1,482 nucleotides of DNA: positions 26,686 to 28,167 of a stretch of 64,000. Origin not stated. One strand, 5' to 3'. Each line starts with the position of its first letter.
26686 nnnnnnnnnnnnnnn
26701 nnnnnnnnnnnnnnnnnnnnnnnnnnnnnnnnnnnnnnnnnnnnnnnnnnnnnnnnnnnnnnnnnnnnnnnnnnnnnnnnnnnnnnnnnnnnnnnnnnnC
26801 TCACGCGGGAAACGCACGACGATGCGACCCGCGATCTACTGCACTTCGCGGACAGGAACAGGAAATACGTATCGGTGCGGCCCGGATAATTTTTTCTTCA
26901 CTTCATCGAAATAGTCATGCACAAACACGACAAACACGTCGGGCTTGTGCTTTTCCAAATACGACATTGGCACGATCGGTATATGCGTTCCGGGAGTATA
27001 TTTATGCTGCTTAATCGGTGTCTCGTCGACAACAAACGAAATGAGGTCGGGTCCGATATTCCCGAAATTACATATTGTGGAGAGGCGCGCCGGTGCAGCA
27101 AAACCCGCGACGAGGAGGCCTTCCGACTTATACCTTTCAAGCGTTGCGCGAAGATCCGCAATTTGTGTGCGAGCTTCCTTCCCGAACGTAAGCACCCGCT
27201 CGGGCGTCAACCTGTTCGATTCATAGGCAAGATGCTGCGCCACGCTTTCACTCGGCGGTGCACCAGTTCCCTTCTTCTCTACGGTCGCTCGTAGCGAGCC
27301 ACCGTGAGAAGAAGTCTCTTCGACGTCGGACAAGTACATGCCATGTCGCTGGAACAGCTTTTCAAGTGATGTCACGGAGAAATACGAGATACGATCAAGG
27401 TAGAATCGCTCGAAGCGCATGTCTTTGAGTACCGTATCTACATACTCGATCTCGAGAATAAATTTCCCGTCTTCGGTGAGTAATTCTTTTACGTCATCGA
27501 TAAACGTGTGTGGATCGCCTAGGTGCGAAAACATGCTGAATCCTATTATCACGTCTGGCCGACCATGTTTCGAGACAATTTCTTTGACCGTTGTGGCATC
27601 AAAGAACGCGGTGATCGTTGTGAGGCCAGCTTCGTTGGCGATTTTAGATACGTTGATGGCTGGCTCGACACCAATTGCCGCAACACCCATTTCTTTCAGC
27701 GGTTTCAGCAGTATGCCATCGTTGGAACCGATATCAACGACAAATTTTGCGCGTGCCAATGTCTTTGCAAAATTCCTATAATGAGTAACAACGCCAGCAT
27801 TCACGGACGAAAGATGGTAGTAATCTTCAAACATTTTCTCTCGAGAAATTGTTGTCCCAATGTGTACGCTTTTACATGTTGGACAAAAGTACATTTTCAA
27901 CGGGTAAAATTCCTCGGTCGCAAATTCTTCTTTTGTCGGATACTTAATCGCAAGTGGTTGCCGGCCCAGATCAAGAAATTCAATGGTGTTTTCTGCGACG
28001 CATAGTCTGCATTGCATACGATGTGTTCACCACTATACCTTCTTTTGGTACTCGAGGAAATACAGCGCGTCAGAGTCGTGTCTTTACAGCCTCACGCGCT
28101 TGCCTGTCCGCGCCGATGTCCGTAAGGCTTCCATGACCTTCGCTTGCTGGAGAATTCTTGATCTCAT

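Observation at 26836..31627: dTDP-2,6-dideoxy / C-methyl-branched hexose (mycarose-type) toolkit inside a cell-surface glycan island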

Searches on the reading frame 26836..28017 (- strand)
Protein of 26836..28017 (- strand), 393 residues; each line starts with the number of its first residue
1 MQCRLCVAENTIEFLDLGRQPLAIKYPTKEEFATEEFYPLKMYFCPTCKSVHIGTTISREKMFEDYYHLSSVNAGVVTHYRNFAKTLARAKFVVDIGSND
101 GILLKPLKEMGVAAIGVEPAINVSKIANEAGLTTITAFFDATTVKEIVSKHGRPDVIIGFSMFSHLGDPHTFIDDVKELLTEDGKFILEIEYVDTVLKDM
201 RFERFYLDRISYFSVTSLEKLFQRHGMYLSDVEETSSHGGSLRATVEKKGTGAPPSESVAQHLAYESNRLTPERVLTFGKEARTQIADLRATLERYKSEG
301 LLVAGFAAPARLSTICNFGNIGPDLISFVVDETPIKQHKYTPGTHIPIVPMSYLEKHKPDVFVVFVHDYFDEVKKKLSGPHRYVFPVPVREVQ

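Call 4: search_protein_families(library=pfam, proteins=[window:26836-28017:-], max_evalue=0.01)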
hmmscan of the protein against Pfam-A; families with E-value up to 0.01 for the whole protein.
window:26836-28017:- (393 aa): 6 families
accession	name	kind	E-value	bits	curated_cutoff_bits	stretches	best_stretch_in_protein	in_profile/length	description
PF08484.17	Methyltransf_14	-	5.2e-32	111.3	23.5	1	237-379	2-147/160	C-methyltransferase C-terminal domain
PF13489.12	Methyltransf_23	-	6.8e-19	68.6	27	1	83-227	16-159/164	Methyltransferase domain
PF08421.16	Methyltransf_13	-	7.2e-17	61.8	31.3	1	3-63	1-62/62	Putative zinc binding domain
PF08242.18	Methyltransf_12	-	4.7e-06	27.7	30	1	94-186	1-98/98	Methyltransferase domain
PF08241.18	Methyltransf_11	-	7.9e-05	23.7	21.2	1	94-188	1-95/95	Methyltransferase domain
PF13649.12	Methyltransf_25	-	0.0058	17.7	27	0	93-184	1-97/97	Methyltransferase domain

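Call 7: search_protein_families(library=ncbifam, proteins=[window:26836-28017:-], max_evalue=0.001)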
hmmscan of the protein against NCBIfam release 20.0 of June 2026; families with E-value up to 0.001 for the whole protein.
window:26836-28017:- (393 aa): 3 families
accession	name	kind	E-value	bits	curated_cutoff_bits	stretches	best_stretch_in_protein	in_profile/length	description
TIGR01983.1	UbiG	equivalog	1.3e-08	34.5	102.95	1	90-188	50-151/228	bifunctional 2-polyprenyl-6-hydroxyphenol methylase/3-demethylubiquinol 3-O-methyltransferase UbiG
TIGR00452.1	TIGR00452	equivalog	0.00013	20.9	275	1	89-199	117-230/316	tRNA 5-methoxyuridine(34)/uridine 5-oxyacetic acid(34) synthase CmoB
NF011650.0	PRK15068.1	equivalog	0.00044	19.2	209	1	89-195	122-232/324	tRNA 5-methoxyuridine(34)/uridine 5-oxyacetic acid(34) synthase CmoB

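Call 26: search_solved_structures(query=window:26836-28017:-, max_evalue=0.001, show_alignments=2)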
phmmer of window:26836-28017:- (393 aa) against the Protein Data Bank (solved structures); distinct sequences matched with E-value up to 0.001: 16.
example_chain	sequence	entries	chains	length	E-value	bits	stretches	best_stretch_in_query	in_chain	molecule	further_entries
4e2z_A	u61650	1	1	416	1e-62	215.7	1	3-378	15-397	TcaB9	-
3ndi_A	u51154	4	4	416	1e-62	215.7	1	3-378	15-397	Methyltransferase | TcaB9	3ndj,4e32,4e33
4e2y_A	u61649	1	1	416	1.9e-62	214.8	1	3-378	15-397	TcaB9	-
5t64_A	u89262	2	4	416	2.1e-62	214.6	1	2-376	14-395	Sugar 3-C-methyl transferase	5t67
4e31_A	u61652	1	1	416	3.1e-62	214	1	3-378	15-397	TcaB9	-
4e2x_A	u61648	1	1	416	3.6e-62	213.8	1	3-378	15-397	TcaB9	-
4e2w_A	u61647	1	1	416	9.3e-62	212.5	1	3-378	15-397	TcaB9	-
5t6b_A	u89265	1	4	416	1.1e-61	212.2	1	2-378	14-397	Sugar 3-C-methyl transferase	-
4e30_A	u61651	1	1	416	1.7e-61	211.6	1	3-378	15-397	TcaB9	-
4rv9_A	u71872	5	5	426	3e-56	194.3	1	2-380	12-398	D-mycarose 3-C-methyltransferase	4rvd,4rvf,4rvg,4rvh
4azw_A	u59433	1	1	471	0.00038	22.8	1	77-182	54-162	WBDD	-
4uw0_A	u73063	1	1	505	0.00049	22.5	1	77-182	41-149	WBDD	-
4azs_A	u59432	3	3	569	0.00053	22.4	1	77-182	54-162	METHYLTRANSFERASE WBDD | WBDD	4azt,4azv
4ax8_A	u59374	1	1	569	0.00053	22.4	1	77-182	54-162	WBDD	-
4kdr_A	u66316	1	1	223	0.00096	21.5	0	90-185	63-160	3-demethylubiquinone-9 3-methyltransferase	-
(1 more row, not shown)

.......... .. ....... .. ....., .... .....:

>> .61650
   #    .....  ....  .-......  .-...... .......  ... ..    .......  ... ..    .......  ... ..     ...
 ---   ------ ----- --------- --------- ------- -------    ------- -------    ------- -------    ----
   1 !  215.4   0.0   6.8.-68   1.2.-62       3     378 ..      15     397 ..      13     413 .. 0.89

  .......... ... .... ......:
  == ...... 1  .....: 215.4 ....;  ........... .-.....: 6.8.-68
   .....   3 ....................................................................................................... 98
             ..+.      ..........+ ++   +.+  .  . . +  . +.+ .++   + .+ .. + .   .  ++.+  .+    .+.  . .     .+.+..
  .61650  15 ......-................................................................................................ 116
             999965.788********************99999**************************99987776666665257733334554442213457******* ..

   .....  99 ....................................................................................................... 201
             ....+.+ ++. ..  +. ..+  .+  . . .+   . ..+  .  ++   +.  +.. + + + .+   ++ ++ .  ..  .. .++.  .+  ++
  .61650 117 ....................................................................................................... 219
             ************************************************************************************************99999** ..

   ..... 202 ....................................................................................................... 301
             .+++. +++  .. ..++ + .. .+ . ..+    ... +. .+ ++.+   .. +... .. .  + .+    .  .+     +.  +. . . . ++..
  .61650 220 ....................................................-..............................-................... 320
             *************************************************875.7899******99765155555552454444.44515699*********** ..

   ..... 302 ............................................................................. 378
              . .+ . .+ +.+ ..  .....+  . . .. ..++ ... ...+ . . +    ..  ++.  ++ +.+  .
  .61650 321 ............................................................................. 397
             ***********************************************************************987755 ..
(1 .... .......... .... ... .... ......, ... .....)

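Call 58: list_cluster_members(proteins=[P0001, window:26836-28017:-, window:30575-31627:-, window:28084-28857:-, window:37059-38321:+, window:5947-8451:-])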
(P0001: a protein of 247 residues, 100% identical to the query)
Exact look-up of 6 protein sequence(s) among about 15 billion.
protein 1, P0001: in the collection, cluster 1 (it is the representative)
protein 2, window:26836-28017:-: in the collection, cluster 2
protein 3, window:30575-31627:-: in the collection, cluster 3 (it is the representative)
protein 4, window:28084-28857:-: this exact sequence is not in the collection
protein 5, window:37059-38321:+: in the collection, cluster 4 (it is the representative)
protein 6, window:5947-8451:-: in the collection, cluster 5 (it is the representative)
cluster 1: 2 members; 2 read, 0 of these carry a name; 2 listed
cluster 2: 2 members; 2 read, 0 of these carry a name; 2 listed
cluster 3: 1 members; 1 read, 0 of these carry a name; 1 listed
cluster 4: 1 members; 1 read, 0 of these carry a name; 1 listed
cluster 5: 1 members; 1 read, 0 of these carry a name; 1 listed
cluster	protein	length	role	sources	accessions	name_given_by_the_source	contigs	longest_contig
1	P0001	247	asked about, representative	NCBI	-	-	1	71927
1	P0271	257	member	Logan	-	-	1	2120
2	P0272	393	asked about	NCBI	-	-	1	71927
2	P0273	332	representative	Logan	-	-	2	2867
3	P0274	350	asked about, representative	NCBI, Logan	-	-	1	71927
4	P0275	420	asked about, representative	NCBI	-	-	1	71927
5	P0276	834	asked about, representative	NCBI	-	-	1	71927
